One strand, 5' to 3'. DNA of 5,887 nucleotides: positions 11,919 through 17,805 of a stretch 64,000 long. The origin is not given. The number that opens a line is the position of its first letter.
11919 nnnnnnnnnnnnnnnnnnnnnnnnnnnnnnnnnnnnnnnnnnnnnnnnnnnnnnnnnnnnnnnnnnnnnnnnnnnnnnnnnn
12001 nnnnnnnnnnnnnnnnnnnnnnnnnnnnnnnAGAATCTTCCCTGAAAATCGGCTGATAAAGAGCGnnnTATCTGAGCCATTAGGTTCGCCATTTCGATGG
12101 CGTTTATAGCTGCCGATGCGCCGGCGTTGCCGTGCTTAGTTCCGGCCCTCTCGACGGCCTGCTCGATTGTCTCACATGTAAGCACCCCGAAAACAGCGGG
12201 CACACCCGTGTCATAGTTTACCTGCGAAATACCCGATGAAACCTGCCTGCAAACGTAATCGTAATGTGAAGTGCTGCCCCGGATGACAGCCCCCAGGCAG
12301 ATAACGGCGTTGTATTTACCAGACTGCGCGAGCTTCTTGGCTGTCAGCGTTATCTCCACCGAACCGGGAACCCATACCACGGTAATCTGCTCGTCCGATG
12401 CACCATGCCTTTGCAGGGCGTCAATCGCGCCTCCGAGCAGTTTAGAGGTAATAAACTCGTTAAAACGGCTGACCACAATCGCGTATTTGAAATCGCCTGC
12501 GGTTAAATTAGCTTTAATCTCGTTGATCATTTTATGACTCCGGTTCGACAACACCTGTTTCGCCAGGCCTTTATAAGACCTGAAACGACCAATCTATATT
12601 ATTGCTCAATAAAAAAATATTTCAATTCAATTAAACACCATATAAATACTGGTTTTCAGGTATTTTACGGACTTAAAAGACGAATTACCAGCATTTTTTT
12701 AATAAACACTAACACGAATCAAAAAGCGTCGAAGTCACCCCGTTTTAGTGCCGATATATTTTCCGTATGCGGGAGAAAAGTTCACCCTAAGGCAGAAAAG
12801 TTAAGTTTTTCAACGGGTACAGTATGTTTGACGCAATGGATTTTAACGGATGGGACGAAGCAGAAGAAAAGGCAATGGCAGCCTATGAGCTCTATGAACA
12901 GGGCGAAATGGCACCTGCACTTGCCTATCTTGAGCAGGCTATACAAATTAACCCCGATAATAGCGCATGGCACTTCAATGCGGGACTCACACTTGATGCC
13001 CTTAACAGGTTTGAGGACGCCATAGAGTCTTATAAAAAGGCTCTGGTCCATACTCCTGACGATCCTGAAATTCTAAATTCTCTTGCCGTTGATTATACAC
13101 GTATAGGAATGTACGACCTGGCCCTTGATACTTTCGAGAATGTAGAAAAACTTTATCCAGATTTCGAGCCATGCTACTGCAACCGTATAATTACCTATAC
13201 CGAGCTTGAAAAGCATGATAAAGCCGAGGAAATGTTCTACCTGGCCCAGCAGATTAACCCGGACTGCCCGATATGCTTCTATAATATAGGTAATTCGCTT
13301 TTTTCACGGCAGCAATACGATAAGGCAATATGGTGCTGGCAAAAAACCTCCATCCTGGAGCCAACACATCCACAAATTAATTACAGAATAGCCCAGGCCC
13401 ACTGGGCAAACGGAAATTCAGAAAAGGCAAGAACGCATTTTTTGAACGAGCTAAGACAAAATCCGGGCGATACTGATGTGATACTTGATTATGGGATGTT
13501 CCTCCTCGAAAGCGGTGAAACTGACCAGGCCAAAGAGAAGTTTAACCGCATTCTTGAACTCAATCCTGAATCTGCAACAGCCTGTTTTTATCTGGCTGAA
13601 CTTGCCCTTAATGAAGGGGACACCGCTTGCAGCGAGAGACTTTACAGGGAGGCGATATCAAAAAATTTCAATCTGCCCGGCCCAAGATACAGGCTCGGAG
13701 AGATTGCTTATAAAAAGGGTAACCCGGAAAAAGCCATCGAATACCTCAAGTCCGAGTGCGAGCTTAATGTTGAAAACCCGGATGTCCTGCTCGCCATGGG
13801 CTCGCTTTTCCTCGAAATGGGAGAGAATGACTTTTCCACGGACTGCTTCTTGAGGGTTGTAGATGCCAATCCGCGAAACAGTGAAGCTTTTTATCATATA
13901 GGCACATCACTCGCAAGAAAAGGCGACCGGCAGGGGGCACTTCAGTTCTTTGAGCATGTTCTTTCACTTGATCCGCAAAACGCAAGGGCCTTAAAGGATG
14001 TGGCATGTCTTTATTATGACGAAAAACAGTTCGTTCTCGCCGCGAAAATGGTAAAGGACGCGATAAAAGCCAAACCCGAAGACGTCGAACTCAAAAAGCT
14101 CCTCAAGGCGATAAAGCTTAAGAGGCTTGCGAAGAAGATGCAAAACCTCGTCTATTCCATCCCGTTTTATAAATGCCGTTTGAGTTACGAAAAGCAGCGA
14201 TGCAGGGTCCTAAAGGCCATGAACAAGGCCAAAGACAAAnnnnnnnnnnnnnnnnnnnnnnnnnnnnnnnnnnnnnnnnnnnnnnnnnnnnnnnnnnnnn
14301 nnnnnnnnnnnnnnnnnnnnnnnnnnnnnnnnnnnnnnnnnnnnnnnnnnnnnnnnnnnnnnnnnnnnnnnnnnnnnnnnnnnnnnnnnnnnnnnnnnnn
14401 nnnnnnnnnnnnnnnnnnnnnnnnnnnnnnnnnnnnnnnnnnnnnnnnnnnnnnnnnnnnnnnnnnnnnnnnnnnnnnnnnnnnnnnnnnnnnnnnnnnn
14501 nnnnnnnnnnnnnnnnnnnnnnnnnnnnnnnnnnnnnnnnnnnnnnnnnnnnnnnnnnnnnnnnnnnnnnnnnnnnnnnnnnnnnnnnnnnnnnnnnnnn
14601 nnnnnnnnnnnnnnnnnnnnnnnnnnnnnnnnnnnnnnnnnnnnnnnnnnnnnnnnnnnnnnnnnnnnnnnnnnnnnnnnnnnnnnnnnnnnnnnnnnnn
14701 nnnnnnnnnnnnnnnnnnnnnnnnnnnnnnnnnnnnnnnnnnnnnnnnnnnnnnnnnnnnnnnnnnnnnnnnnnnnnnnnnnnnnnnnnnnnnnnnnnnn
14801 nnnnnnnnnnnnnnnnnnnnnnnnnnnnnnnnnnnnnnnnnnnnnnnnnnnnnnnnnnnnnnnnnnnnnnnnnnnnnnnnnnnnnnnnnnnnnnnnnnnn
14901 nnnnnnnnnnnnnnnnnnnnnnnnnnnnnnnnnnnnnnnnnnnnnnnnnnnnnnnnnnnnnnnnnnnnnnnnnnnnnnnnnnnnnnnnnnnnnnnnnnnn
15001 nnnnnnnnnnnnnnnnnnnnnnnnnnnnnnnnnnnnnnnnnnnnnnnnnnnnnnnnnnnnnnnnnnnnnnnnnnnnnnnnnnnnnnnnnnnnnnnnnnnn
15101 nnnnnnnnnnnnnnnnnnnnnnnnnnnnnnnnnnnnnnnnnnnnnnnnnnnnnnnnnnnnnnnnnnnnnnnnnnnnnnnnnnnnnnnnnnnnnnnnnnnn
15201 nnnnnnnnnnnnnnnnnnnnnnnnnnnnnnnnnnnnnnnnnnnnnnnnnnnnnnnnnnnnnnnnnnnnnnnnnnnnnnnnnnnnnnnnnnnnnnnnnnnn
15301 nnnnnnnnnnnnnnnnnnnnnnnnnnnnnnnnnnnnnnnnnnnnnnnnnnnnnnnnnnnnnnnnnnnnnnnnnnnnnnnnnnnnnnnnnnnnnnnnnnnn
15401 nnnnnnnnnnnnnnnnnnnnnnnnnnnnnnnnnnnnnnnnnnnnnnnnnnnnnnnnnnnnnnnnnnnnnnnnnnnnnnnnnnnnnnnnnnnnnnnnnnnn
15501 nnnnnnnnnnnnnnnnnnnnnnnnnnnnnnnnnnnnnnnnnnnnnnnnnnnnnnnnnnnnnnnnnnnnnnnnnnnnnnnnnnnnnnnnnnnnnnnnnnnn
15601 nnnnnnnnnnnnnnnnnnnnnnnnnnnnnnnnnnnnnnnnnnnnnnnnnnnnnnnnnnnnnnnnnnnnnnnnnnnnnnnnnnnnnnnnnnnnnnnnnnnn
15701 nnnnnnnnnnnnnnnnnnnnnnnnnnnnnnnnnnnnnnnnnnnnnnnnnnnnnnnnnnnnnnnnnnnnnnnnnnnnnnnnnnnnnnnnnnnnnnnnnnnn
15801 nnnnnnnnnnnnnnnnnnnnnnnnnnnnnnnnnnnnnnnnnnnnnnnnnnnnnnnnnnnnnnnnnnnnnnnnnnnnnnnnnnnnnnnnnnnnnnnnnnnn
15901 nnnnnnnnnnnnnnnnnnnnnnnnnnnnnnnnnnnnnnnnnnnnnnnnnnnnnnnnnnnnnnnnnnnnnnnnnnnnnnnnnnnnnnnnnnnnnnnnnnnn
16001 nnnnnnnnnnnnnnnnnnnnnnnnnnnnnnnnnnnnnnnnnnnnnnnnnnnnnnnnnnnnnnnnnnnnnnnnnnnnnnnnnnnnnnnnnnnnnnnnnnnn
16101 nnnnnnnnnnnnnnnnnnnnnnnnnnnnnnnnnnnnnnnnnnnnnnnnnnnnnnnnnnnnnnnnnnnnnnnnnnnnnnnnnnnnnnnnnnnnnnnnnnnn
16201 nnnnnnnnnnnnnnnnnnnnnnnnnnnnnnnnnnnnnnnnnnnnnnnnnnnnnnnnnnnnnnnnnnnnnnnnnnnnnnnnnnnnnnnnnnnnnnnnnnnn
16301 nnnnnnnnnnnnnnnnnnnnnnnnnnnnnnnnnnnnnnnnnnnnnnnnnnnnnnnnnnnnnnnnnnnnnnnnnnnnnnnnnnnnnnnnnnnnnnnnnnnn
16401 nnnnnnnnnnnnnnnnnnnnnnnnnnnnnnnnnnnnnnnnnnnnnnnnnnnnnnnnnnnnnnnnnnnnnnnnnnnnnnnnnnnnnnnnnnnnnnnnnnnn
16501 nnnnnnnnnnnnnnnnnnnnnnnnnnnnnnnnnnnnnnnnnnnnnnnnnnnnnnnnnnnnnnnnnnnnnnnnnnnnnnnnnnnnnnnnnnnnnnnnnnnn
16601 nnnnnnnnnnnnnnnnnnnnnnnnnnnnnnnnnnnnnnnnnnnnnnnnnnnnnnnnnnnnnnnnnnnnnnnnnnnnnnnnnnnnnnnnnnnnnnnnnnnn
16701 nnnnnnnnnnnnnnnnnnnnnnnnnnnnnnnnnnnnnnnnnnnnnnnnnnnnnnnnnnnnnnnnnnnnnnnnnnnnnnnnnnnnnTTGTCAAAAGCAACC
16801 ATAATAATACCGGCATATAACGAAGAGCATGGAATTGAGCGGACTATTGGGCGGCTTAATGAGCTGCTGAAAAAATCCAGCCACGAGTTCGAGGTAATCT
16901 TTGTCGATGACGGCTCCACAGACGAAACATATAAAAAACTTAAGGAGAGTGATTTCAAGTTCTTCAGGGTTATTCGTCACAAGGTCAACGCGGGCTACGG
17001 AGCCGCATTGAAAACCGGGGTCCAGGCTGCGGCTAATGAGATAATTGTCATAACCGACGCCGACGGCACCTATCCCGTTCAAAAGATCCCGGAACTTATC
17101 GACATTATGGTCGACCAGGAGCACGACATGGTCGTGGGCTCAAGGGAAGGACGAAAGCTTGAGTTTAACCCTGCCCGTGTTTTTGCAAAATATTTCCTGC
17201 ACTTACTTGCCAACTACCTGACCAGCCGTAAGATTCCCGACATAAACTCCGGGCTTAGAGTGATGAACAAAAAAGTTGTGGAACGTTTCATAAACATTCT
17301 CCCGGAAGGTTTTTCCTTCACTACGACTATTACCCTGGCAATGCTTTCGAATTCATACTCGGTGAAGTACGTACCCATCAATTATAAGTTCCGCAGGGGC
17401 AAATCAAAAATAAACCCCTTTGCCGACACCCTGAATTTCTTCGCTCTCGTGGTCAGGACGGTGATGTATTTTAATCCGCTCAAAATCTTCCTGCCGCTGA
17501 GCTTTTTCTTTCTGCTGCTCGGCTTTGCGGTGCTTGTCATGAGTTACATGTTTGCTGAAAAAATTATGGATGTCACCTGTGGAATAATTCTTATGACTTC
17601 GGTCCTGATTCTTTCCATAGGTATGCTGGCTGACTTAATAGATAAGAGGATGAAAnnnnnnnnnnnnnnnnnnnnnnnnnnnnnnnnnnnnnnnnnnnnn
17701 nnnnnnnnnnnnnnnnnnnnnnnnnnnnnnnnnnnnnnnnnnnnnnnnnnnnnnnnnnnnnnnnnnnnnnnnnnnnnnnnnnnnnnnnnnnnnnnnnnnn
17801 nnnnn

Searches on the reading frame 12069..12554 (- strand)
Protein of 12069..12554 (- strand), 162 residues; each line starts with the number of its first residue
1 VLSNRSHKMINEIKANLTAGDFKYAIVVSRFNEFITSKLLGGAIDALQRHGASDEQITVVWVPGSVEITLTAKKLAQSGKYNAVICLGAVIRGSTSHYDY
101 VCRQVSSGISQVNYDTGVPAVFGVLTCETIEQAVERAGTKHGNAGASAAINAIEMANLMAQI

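Call 15: search_protein_families(library=pfam, proteins=[window:12069-12554:-], max_evalue=0.00001)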
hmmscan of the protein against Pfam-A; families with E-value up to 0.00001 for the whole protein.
window:12069-12554:- (162 aa): 1 family
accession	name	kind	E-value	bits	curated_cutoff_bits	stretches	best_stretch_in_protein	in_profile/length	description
PF00885.24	DMRL_synthase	-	1.3e-58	197.2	26.7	1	22-159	2-138/139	6,7-dimethyl-8-ribityllumazine synthase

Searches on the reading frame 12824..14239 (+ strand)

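Call 8: search_protein_families(library=pfam, proteins=[window:12824-14239:+], max_evalue=0.001)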
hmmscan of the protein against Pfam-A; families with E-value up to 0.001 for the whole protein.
window:12824-14239:+ (472 aa): 30 families (the best 25 are shown)
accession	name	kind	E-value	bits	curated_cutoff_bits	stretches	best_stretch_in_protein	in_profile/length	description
PF00515.34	TPR_1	-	4.2e-50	166.1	27.8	3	117-148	3-34/34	Tetratricopeptide repeat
PF07719.23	TPR_2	-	2.2e-48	158.8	27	2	49-80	3-34/34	Tetratricopeptide repeat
PF14559.12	TPR_19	-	7.9e-38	129.1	25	4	23-87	1-65/68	Tetratricopeptide repeat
PF13432.12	TPR_16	-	8e-38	128.9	32.7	4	18-81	2-65/65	Tetratricopeptide repeat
PF13428.12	TPR_14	-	2.1e-35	118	23.5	1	220-260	4-44/44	Tetratricopeptide repeat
PF13414.12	TPR_11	-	4e-34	116.5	26.8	3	60-89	7-36/42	TPR repeat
PF13181.12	TPR_8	-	3.6e-33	111.3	25.7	0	354-386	2-34/34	Tetratricopeptide repeat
PF13431.12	TPR_17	-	1.4e-31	106.5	24.4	0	36-68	2-34/34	Tetratricopeptide repeat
PF13174.12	TPR_6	-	1e-25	89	26.3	0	219-250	2-33/33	Tetratricopeptide repeat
PF13424.12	TPR_12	-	3.2e-23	82.2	30.1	0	23-74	13-72/77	Tetratricopeptide repeat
PF13371.12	TPR_9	-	3.4e-20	72.3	35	1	26-82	8-64/73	Tetratricopeptide repeat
PF13176.12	TPR_7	-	2.9e-19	67.9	27.9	0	51-82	3-36/36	Tetratricopeptide repeat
PF23914.1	TPR_CcmH_CycH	-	8.6e-19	68.4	42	1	156-250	57-154/158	Cytochrome c-type biogenesis protein H TPR domain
PF12895.13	ANAPC3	-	6.4e-18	65.3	27.2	0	15-72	24-81/82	Anaphase-promoting complex, cyclosome, subunit 3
PF24575.1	TPR_Slam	-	1.3e-13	51.7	35.2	0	153-206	51-104/104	Surface lipoprotein assembly modifier, N-terminal TPR repeats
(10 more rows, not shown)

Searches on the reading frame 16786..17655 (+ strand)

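Call 8: search_protein_families(library=pfam, proteins=[window:16786-17655:+], max_evalue=0.001)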
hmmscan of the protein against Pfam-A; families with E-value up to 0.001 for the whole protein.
window:16786-17655:+ (290 aa): 3 families
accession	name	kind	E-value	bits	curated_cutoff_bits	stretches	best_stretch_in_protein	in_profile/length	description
PF00535.33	Glycos_transf_2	-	6.4e-32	111.2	23.3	1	5-167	1-166/168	Glycosyl transferase family 2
PF10111.15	Glyco_tranf_2_2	-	5e-06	26.7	27.3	1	5-101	1-99/276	Glycosyltransferase like family 2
PF13641.12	Glyco_tranf_2_3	-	4.7e-05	24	27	1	5-120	4-123/230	Glycosyltransferase like family 2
